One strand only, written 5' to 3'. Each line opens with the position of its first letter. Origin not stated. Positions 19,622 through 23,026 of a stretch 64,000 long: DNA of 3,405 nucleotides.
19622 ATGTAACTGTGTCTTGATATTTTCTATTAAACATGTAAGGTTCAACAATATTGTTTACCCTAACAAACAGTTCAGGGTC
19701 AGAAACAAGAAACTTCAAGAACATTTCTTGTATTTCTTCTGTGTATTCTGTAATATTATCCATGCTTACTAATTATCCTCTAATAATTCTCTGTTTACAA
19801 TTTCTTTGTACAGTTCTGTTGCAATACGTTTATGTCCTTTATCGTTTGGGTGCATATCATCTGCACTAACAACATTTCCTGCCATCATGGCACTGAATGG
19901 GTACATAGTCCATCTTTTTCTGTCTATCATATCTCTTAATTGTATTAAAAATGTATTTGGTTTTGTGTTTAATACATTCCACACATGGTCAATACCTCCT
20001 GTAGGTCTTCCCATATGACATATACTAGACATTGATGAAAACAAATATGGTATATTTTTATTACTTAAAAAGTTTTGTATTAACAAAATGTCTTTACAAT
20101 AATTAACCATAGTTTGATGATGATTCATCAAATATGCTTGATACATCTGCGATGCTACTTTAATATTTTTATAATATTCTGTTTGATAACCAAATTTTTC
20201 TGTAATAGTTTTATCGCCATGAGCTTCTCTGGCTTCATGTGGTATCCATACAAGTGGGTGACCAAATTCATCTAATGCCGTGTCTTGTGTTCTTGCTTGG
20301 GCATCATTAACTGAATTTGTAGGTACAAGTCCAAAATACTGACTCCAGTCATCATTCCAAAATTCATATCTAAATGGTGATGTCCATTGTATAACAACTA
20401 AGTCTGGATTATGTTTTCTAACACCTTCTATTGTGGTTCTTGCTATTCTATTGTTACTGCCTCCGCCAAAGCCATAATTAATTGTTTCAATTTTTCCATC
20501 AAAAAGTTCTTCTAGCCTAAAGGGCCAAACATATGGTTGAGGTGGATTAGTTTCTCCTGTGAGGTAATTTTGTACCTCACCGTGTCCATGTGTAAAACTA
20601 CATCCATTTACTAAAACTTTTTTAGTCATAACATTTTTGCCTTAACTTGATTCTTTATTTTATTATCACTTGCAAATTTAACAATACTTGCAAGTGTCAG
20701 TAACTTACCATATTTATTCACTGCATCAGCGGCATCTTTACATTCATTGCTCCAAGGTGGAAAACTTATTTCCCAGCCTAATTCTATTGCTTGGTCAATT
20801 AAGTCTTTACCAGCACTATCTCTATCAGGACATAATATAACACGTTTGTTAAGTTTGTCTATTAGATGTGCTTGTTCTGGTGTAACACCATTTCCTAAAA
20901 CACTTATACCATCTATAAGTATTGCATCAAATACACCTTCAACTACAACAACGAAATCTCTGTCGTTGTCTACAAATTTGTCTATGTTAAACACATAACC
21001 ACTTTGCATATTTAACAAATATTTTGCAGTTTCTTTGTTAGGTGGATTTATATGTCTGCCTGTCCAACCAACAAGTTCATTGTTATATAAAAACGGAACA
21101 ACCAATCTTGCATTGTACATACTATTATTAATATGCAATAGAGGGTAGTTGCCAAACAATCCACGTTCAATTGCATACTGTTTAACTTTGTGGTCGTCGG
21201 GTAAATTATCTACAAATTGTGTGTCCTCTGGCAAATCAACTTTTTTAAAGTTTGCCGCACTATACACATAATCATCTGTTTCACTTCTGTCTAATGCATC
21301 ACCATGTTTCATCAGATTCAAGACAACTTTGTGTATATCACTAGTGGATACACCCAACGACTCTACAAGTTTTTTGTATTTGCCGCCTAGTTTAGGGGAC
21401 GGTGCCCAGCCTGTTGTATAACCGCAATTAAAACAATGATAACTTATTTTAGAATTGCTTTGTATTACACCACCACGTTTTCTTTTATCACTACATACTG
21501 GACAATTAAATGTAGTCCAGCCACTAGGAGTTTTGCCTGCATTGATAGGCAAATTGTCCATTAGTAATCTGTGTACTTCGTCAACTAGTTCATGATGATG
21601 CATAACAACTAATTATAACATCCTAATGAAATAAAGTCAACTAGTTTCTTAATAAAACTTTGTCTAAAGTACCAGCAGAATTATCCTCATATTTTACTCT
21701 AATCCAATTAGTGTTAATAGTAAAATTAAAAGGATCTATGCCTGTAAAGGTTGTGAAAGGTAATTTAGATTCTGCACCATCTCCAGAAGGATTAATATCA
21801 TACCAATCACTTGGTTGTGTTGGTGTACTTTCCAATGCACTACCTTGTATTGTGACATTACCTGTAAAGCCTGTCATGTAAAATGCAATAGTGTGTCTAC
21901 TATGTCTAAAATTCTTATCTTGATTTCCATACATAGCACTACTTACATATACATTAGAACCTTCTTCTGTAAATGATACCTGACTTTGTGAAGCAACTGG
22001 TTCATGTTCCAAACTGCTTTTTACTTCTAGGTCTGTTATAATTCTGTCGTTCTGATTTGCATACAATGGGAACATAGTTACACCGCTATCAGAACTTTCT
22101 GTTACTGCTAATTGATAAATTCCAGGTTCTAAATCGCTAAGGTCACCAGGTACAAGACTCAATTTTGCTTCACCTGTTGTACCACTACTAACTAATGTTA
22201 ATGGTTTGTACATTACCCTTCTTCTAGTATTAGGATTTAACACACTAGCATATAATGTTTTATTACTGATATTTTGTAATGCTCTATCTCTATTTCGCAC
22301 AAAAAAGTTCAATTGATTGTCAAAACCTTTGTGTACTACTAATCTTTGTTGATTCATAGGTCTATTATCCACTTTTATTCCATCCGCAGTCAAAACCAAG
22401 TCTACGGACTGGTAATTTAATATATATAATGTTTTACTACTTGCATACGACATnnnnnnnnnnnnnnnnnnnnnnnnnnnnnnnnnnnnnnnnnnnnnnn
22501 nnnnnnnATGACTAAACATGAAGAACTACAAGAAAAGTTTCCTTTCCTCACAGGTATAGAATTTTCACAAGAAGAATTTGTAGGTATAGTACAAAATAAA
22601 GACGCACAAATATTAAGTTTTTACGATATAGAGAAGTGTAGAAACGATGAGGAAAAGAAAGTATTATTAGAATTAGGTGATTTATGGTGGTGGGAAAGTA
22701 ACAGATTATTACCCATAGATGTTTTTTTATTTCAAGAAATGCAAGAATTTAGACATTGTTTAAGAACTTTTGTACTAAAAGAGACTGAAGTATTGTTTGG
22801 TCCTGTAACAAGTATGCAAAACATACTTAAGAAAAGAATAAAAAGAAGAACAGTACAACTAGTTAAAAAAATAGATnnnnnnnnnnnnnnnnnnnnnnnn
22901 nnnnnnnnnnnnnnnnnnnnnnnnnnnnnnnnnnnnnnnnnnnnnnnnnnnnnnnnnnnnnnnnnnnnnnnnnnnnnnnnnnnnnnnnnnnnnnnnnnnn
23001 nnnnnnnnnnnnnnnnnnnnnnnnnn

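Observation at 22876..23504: Stand-alone 189-aa C-family polymerase core retaining all three catalytic aspartates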

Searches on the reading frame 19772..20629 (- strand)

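Call 44: search_protein_families(library=phrogs, proteins=[window:19772-20629:-], max_evalue=0.001)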
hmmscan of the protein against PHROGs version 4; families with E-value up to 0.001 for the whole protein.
window:19772-20629:- (286 aa): 0 families

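Call 45: search_protein_families(library=pfam, proteins=[window:19772-20629:-], max_evalue=0.01)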
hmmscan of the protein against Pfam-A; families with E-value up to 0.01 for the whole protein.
window:19772-20629:- (286 aa): 2 families
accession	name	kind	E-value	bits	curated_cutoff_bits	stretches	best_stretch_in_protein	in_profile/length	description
PF19547.4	DUF6071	-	3.7e-09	37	27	1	33-120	20-114/247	Family of unknown function (DUF6071)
PF13472.12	Lipase_GDSL_2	-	0.00042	21.3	32.9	0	11-81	5-69/178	GDSL-like Lipase/Acylhydrolase family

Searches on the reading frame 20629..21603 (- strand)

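Call 44: search_protein_families(library=phrogs, proteins=[window:20629-21603:-], max_evalue=0.001)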
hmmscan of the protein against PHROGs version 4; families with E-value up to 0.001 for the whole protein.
window:20629-21603:- (325 aa): 5 families
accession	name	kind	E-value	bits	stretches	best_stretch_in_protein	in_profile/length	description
phrog_47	-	DNA, RNA and nucleotide metabolism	5.6e-41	142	1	13-302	33-329/947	DNA primase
phrog_6444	-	DNA, RNA and nucleotide metabolism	3.7e-11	43.5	1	161-279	198-329/577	DNA primase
phrog_849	-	DNA, RNA and nucleotide metabolism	1.3e-06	28.6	1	189-272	212-306/435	DNA primase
phrog_239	-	DNA, RNA and nucleotide metabolism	1.6e-06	28.3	1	165-310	143-310/801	DNA primase/helicase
phrog_451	-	unknown function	2.3e-05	24.6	0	27-302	153-438/461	-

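Call 45: search_protein_families(library=pfam, proteins=[window:20629-21603:-], max_evalue=0.01)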
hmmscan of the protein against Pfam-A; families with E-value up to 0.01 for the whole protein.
window:20629-21603:- (325 aa): 2 families
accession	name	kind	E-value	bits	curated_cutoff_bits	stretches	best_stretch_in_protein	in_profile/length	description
PF13155.12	Toprim_2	-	9.4e-07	29.6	22.1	1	219-293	1-83/88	Toprim-like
PF13662.12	Toprim_4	-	0.0042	17.7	25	0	218-274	3-72/85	Toprim domain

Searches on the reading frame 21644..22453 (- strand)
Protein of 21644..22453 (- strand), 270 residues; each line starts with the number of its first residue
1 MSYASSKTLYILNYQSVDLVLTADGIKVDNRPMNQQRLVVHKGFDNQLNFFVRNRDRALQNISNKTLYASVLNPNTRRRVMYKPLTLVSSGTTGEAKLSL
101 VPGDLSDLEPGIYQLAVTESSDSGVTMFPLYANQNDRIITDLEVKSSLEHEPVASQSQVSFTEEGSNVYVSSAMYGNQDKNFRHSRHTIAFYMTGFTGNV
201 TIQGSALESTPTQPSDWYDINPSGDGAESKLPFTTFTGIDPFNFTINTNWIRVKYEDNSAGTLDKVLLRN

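Call 44: search_protein_families(library=phrogs, proteins=[window:21644-22453:-], max_evalue=0.001)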
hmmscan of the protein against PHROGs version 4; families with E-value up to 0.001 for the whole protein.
window:21644-22453:- (270 aa): 1 family
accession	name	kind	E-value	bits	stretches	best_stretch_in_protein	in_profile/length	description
phrog_14467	-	head and packaging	9.7e-15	55.6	1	166-255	196-292/323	virion structural protein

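Call 45: search_protein_families(library=pfam, proteins=[window:21644-22453:-], max_evalue=0.01)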
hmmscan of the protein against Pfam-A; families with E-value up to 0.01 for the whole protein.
window:21644-22453:- (270 aa): 0 families

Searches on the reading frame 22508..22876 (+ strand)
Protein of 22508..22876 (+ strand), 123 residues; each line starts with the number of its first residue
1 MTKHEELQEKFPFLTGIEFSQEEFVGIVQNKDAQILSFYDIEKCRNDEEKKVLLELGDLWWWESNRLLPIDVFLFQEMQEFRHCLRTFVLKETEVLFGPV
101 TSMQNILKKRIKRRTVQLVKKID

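Call 44: search_protein_families(library=phrogs, proteins=[window:22508-22876:+], max_evalue=0.001)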
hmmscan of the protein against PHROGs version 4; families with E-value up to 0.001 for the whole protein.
window:22508-22876:+ (123 aa): 1 family
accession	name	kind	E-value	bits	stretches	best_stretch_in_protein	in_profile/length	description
phrog_11637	-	unknown function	6.8e-35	120.4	1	5-121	2-118/119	-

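Call 45: search_protein_families(library=pfam, proteins=[window:22508-22876:+], max_evalue=0.01)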
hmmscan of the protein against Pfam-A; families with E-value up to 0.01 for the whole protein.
window:22508-22876:+ (123 aa): 0 families

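Call 75: predict_structure(alignment_id=A3)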
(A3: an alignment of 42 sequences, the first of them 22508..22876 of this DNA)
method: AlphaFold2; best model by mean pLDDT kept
length: 123 residues; sequences in the alignment: 42
mean_pLDDT: 84.3   pTM: 0.69
mean pLDDT of the five models: 84.3, 84.0, 83.9, 80.5, 79.9
residues with pLDDT >= 90: 64; 70-90: 41; 50-70: 17; < 50: 1
segments of 3 or more residues with pLDDT < 50: none
pLDDT, mean of each block of 10 residues (from residue 1): 70 90 91 91 91 92 85 91 92 89 69 64 69
secondary structure, 60 per line:
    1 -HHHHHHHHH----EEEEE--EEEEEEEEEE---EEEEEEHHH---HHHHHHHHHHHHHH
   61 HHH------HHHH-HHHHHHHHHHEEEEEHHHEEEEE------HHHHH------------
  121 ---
elements in order: H2-10 E15-19 E22-31 E35-40 H47-63 H70-73 H75-84 E85-89 E93-97 H104-108

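Call 79: fold_search(model_id=the predicted structure, library=pdb)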
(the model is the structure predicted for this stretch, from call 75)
No match with E <= 0.001 here; weaker rows may still be real.
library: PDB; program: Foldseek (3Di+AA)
matches with E <= 10: 500; with E <= 0.001: 0
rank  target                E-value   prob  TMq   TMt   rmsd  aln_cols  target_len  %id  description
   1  8suu_B                2.5e-01  0.35  0.28  0.15   6.1        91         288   14  Crystal structure of YisK from Bacillus subtilis in apo form (released 2023-11-01)
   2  8a98_K                3.8e-01  0.35  0.31  0.26  13.0       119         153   13  CRYO-EM STRUCTURE OF LEISHMANIA MAJOR 80S RIBOSOME : snoRNA MUTANT (released 2023-10-11)
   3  8ovj_K                4.1e-01  0.35  0.31  0.24  12.9       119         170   13  CRYO-EM STRUCTURE OF LEISHMANIA MAJOR 80S RIBOSOME : PARENTAL STRAIN (released 2024-05-08)
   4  8p83_A                4.9e-01  0.21  0.28  0.03   9.8        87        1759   11  Cryo-EM structure of full-length human UBR5 (homotetramer) (released 2023-06-14)
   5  8ova_BP               5.6e-01  0.33  0.30  0.25   7.2       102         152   10  CRYO-EM STRUCTURE OF TRYPANOSOMA BRUCEI PROCYCLIC FORM 80S RIBOSOME : PARENTAL STRAIN (released 2023-11-29)
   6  6ii0_B                5.9e-01  0.05  0.17  0.08  15.5       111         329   15  Crystal structure of the Makes Caterpillars Floppy (MCF)-Like effector of Vibrio vulnificus MO6-24/O (released 2019-08-07)
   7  8suu_A                6.7e-01  0.15  0.27  0.14   6.6        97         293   18  Crystal structure of YisK from Bacillus subtilis in apo form (released 2023-11-01)
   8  1kq2_H                7.2e-01  0.35  0.23  0.43   7.3        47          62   15  Crystal Structure of an Hfq-RNA Complex (released 2002-07-05)
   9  6az3_K                7.2e-01  0.35  0.32  0.27   7.0       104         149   12  Cryo-EM structure of of the large subunit of Leishmania ribosome bound to paromomycin (released 2017-12-06)
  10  7qep_N7               7.2e-01  0.20  0.29  0.30  12.9       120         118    6  Cryo-EM structure of the ribosome from Encephalitozoon cuniculi (released 2022-02-09)
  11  3qsu_E                7.6e-01  0.21  0.20  0.38   7.2        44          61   14  Structure of Staphylococcus aureus Hfq in complex with A7 RNA (released 2012-09-12)
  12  2d6f_A                8.1e-01  0.21  0.28  0.09  11.4       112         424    5  Crystal structure of Glu-tRNA(Gln) amidotransferase in the complex with tRNA(Gln) (released 2006-07-11)
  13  6ii0_C                8.1e-01  0.03  0.17  0.09  15.4       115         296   14  Crystal structure of the Makes Caterpillars Floppy (MCF)-Like effector of Vibrio vulnificus MO6-24/O (released 2019-08-07)
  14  3hfo_A                8.6e-01  0.14  0.20  0.34   6.4        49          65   18  Crystal Structure of an Hfq protein from Synechocystis sp. (released 2009-07-14)
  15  1kq2_A                9.2e-01  0.20  0.20  0.38   5.5        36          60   14  Crystal Structure of an Hfq-RNA Complex (released 2002-07-05)
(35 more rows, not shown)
